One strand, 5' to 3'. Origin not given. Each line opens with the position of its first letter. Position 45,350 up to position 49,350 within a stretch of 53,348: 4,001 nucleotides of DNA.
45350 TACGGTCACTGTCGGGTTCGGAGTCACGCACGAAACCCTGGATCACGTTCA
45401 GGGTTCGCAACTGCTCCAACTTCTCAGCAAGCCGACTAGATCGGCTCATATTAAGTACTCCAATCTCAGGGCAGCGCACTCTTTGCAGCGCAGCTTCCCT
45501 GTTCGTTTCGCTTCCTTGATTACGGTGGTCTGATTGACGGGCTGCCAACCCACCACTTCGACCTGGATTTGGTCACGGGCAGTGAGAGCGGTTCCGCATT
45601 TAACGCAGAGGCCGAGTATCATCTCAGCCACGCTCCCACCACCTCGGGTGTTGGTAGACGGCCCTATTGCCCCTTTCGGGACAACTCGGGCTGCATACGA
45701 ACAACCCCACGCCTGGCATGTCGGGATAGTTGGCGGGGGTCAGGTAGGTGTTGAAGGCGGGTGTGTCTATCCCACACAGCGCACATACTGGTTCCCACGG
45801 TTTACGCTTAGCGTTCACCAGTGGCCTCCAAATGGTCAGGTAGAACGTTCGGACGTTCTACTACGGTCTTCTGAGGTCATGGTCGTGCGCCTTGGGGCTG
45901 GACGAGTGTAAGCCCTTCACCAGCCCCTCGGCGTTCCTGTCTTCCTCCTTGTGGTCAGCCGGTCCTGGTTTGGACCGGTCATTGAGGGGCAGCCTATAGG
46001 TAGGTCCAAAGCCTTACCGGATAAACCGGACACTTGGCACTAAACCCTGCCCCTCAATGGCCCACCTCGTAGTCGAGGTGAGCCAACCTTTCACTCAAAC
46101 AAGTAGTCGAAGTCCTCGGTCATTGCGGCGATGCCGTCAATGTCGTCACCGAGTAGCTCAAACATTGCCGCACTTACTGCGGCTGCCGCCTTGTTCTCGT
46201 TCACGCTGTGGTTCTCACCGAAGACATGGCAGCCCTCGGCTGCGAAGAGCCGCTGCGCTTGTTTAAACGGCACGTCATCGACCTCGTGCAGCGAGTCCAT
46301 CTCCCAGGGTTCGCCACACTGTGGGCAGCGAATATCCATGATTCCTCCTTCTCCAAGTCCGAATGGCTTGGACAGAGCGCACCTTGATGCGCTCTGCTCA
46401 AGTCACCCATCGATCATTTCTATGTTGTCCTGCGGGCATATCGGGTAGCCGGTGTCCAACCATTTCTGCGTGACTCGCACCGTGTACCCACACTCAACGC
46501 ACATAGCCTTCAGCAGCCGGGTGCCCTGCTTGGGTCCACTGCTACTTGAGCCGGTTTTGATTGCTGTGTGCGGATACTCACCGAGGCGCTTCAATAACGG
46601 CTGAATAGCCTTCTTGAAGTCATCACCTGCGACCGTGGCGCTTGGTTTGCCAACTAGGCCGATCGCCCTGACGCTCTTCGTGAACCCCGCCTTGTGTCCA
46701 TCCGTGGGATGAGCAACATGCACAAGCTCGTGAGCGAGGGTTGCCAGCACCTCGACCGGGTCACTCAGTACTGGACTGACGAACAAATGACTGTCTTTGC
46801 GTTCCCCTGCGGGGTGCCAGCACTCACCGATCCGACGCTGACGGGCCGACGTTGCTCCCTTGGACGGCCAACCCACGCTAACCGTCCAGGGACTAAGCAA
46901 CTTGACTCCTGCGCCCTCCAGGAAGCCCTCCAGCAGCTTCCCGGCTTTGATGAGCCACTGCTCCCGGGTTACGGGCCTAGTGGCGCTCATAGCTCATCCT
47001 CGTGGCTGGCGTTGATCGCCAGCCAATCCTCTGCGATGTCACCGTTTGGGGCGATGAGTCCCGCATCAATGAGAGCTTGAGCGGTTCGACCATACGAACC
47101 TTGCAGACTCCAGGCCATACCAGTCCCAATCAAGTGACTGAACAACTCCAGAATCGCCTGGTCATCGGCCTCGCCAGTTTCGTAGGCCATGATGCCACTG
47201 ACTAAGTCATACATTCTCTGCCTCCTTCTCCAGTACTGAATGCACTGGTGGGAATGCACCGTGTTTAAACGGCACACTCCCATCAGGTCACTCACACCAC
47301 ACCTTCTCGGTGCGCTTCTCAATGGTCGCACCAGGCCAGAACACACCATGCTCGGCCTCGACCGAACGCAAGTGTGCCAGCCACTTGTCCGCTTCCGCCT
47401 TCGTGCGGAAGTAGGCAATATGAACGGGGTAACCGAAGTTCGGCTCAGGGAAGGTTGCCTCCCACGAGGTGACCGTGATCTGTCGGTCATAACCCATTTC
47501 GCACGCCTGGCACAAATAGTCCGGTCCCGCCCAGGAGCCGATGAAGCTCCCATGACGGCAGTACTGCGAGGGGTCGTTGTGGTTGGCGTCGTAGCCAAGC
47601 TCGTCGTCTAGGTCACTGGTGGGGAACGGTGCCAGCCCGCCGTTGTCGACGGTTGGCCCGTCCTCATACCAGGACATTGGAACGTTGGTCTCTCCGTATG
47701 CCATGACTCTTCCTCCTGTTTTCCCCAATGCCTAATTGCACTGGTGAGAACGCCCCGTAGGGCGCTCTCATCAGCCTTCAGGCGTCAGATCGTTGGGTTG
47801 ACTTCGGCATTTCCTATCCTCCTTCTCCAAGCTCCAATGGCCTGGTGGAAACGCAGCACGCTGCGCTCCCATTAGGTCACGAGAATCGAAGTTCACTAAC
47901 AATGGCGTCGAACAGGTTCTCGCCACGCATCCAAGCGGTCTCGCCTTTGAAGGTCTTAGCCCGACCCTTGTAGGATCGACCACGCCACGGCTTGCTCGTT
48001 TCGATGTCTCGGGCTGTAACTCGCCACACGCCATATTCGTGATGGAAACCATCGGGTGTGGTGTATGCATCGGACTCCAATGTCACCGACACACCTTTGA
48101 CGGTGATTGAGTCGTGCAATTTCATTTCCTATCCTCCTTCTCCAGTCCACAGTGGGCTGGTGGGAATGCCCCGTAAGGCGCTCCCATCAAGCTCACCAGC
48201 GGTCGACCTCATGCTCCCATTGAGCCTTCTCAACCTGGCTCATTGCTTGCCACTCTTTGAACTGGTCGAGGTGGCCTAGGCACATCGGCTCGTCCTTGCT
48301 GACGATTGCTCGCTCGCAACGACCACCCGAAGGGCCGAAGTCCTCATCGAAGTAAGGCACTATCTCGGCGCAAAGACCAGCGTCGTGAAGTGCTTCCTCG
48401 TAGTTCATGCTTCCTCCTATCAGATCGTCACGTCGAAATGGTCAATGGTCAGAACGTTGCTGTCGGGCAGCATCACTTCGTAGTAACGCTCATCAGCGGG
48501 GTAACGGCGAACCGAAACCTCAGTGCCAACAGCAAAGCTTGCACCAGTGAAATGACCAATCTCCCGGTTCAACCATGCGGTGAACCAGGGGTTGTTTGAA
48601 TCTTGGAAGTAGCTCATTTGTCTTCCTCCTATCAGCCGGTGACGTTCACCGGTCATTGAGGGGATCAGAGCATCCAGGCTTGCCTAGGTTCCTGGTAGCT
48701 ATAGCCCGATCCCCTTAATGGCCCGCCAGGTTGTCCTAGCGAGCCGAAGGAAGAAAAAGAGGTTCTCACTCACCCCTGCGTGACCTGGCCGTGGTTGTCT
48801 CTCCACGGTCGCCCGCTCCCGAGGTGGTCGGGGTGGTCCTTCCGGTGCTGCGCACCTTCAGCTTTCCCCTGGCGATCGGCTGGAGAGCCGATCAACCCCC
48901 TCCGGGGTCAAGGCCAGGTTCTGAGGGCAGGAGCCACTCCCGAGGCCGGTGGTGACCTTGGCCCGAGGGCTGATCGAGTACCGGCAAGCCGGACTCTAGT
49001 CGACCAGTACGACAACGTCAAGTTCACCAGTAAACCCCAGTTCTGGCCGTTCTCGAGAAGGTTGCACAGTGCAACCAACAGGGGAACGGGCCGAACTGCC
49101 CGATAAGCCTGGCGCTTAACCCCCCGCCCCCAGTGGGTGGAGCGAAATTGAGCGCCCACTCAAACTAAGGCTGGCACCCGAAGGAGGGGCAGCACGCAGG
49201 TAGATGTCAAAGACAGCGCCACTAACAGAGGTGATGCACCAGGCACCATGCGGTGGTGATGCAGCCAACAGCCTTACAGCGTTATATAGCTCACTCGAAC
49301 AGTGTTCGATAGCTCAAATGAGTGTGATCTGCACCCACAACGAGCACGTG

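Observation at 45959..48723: Two paralogous double-hairpin elements with compensatory changes at the heads of leftward gene blocks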

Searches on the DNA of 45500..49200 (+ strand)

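Call 5: search_dna_similar(query=window:45500-49200:+, collection=phages, mode=near, max_rows=30)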
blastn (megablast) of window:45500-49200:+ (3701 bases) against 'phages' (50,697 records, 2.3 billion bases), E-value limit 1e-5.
No match.

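Call 8: search_rna_families(source=window, start=45500, end=49200, threshold=evalue, max_evalue=10, show_alignments=3)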
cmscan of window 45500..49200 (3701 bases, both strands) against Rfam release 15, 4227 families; matches with E-value up to 10: 4.
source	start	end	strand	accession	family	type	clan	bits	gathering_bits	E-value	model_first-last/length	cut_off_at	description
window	47112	47171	-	RF00317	snoZ163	Gene; snRNA; snoRNA; CD-box;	-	23.5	39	0.054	1-90/90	no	Small nucleolar RNA Z163/Z177 family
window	48137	48206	-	RF04078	mir-1905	Gene; miRNA;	-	22.8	83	0.38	1-73/73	no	mir-1905 microRNA precursor family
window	48518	48591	+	RF00767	mir-150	Gene; miRNA;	-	20.8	55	0.79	1-82/82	no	mir-150 microRNA precursor family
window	48936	49022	-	RF02464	Ms_AS-4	Gene; sRNA;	-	18.9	50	9.8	1-82/82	no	Actinobacteria sRNA Ms_AS-4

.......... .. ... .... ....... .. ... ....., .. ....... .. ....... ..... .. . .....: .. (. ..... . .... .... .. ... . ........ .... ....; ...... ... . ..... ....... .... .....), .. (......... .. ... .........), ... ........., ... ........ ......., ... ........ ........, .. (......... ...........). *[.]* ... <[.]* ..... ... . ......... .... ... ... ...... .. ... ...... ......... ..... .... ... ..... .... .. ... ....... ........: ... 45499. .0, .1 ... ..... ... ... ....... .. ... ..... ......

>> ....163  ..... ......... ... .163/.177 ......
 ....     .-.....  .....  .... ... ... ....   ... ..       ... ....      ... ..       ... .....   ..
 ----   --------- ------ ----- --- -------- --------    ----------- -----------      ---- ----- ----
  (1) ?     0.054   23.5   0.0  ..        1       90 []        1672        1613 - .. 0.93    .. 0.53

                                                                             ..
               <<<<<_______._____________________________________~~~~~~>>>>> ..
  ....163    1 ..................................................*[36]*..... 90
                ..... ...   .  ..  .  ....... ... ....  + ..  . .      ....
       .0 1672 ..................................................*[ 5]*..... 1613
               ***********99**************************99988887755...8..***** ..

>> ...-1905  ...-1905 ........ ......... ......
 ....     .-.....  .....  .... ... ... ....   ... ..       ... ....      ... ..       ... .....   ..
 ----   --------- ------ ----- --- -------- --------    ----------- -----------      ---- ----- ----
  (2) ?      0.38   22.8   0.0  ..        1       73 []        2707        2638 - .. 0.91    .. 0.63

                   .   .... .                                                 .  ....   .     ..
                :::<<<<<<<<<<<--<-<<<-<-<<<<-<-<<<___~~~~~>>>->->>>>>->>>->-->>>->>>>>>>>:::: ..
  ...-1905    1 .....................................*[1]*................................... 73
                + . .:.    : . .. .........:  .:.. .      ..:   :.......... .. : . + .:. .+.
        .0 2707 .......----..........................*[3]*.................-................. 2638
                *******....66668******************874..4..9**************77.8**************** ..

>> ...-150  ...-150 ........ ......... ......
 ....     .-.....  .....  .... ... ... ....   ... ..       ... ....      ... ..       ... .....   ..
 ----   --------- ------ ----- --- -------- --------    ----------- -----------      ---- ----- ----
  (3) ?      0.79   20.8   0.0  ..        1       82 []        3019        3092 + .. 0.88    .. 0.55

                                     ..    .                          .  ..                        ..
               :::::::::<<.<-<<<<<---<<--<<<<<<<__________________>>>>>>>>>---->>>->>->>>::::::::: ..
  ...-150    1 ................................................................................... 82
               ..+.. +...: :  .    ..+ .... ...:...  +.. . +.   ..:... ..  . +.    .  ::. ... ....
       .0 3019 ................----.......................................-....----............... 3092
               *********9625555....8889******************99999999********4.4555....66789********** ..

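Call 13: search_dna_similar(query=window:45800-46100:+, collection=phages, mode=distant, max_evalue=10, max_rows=30)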
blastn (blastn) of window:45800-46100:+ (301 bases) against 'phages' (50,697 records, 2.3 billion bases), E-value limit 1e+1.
Records with a match: 4; places in all: 4; records where one place covers at least 80% of the query: 0.
Best place of each record, by identity: 90-95% 3; 60-80% 1.
By first word of the organism name: Mycobacterium 2; Streptomyces 1; Bacteriophage 1.
By host as written in the record: Streptomyces coelicolor M600 1; Mycobacterium abscessus 330 1; Mycobacterium abscessus T50 1; - 1.
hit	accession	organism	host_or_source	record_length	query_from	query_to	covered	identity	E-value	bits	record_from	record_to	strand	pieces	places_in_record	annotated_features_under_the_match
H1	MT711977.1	Streptomyces phage Dagobah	Streptomyces coelicolor M600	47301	68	137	23%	71.4%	4e+0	37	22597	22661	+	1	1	ubiquitin-like protein | hypothetical protein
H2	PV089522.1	Mycobacterium phage P3MA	Mycobacterium abscessus 330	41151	95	122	9%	92.9%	1e+0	39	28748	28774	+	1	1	none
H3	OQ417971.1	Mycobacterium phage prophiT50-1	Mycobacterium abscessus T50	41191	95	122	9%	92.9%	1e+0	39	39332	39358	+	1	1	none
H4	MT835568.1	Bacteriophage sp.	human fecal samples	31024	76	102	9%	92.6%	4e+0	37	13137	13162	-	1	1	record has no annotation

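Call 53: build_rna_model(alignment_id=A3, structure=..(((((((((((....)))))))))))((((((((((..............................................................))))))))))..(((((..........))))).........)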
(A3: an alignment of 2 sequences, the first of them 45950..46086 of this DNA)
Model R1 built from alignment A3 (2 sequences, 141 columns); structure: as given.
model positions 141; base pairs 26; branch points 2; effective number of sequences 1.34; information 0.589 bits per position. Calibrated on 0.2 Mb of random sequence (short: E-values are rough).
structure used (alignment columns):
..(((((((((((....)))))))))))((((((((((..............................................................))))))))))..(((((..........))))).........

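Call 54: search_with_rna_model(model_id=R1, source=window, max_evalue=10, show_alignments=4)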
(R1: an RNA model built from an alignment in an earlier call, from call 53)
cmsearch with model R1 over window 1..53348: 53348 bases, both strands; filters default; matches with E-value up to 10: 4.
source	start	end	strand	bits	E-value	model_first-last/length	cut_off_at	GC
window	45950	46086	-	161.1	1.7e-42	1-141/141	no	0.58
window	48627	48747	-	128.4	1.2e-33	1-141/141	no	0.59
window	45955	46091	+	18.7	0.00071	1-141/141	no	0.57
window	48632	48752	+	17.8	0.0012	1-141/141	no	0.59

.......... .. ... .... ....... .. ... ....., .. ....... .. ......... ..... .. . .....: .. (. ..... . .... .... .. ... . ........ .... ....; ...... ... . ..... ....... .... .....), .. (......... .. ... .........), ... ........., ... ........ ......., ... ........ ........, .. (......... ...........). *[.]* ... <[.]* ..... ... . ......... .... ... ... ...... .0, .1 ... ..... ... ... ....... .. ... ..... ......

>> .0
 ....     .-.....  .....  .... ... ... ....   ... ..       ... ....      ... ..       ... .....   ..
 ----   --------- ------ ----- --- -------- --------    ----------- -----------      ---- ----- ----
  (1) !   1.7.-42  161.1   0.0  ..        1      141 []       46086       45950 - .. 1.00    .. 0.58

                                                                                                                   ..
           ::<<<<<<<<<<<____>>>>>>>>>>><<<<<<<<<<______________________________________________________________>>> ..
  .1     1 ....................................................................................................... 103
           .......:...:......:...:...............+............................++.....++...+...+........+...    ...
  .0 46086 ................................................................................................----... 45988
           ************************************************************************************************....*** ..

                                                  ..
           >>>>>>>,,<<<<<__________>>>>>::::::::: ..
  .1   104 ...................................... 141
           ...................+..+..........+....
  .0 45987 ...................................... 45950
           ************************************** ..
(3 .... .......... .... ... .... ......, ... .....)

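Call 55: search_with_rna_model(model_id=R1, sources=[L016, L017, L018, L019, L020, L021, L022, L023, L024, L025, L026, L027, L028, L029, L030, L031, L032, L033, L034, L035, L036, L037, L038, L039, L040, L041, L042, L043, L044, L045, L046, L047, L048, L049, L050, L051, L052, L053, L054, L055, L056, L057, L059, L060, L063, L064, L065, L066, L067, L068, L069, L070, L071, L072], max_evalue=10, show_alignments=3)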
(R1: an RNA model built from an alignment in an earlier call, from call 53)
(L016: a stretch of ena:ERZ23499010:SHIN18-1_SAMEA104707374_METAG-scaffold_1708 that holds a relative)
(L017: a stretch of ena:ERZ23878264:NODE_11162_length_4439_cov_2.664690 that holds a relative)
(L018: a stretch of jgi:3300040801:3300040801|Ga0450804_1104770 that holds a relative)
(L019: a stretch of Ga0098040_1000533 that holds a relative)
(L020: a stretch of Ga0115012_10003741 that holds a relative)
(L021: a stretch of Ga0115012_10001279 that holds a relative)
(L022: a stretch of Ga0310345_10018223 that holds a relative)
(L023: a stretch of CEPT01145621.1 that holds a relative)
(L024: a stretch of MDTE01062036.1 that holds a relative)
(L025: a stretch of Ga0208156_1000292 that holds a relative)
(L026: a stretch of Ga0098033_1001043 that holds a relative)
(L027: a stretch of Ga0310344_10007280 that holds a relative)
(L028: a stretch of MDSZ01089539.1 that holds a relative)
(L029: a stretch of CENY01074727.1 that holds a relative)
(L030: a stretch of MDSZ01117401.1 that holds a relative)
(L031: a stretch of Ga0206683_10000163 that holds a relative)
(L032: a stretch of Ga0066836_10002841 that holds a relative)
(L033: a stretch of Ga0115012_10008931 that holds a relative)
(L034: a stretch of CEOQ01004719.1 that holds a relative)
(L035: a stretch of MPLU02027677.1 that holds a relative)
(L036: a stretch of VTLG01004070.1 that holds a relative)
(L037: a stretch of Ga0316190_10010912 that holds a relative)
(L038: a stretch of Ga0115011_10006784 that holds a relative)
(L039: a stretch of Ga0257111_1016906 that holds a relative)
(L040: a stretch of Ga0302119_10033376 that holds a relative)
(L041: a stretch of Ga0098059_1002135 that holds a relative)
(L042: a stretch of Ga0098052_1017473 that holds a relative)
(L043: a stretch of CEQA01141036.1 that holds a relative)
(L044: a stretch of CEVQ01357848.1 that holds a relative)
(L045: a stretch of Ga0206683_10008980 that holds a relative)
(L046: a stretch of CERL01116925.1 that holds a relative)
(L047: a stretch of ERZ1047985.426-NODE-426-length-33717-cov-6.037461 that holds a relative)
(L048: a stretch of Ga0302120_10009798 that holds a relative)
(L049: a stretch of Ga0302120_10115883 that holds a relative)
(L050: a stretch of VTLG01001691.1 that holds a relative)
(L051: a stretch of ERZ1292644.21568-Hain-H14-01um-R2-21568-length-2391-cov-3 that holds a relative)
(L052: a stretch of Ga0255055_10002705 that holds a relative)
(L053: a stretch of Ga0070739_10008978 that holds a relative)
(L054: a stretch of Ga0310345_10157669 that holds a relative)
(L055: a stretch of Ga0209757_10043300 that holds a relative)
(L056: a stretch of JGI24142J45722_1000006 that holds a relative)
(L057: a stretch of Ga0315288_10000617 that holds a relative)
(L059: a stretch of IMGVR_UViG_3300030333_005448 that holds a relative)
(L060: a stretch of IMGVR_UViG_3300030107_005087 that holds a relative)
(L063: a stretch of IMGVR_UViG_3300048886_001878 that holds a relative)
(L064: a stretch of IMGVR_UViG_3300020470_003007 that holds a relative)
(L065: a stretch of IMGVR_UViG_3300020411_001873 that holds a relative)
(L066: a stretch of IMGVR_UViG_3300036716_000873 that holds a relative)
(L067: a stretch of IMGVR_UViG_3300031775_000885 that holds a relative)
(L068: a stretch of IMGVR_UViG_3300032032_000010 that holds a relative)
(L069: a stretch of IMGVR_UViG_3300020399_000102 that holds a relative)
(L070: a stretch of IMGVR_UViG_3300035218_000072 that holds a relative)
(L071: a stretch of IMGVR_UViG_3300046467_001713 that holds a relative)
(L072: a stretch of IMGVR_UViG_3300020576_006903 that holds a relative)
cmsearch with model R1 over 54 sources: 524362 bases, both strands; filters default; matches with E-value up to 10: 3.
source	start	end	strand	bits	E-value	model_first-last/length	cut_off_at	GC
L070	3388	3499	-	15.4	0.053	1-141/141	no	0.56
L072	1622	1707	+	13.8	0.15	1-141/141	no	0.69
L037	858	927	+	7.5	7.3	1-141/141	no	0.67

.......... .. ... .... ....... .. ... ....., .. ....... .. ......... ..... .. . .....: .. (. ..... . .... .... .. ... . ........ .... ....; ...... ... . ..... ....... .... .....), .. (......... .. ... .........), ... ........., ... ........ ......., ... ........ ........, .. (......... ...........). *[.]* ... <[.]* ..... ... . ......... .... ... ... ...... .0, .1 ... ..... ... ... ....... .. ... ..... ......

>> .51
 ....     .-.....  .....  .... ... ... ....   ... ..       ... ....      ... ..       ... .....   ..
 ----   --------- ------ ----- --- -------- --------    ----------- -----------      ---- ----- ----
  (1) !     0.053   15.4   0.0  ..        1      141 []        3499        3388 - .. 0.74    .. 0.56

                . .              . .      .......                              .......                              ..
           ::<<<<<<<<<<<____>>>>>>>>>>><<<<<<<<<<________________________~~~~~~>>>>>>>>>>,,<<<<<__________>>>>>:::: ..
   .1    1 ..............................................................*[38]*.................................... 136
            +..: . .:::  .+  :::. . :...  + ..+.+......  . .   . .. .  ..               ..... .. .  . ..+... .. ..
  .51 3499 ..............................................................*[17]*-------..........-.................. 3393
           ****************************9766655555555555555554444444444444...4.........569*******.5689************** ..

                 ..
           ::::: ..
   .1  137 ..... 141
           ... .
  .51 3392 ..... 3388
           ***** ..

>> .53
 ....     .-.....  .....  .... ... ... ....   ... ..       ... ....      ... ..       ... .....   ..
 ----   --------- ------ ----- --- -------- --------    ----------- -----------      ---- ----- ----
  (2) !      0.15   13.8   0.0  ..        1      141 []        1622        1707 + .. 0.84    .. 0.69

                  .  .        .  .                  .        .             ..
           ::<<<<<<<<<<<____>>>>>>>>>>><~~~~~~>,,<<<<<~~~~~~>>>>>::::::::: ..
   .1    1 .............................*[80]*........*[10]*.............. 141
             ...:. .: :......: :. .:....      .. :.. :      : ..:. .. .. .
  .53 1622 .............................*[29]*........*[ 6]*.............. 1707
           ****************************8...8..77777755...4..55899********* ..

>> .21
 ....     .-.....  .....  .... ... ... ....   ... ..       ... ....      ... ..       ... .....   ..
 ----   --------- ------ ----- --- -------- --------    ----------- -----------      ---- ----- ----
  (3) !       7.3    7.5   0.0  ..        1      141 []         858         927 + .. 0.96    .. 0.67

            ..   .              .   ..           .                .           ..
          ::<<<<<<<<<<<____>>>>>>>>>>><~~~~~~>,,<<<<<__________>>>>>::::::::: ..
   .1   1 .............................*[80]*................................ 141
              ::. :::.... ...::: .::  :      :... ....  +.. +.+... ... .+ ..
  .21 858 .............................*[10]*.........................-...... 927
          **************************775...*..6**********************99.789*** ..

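Call 81: build_rna_model(alignment_id=A5, structure=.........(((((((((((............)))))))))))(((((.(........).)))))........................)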
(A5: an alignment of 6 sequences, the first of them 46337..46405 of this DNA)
Model R3 built from alignment A5 (6 sequences, 89 columns); structure: as given.
model positions 71; base pairs 17; branch points 1; effective number of sequences 3.37; information 0.793 bits per position. Calibrated on 0.2 Mb of random sequence (short: E-values are rough).
structure used (alignment columns):
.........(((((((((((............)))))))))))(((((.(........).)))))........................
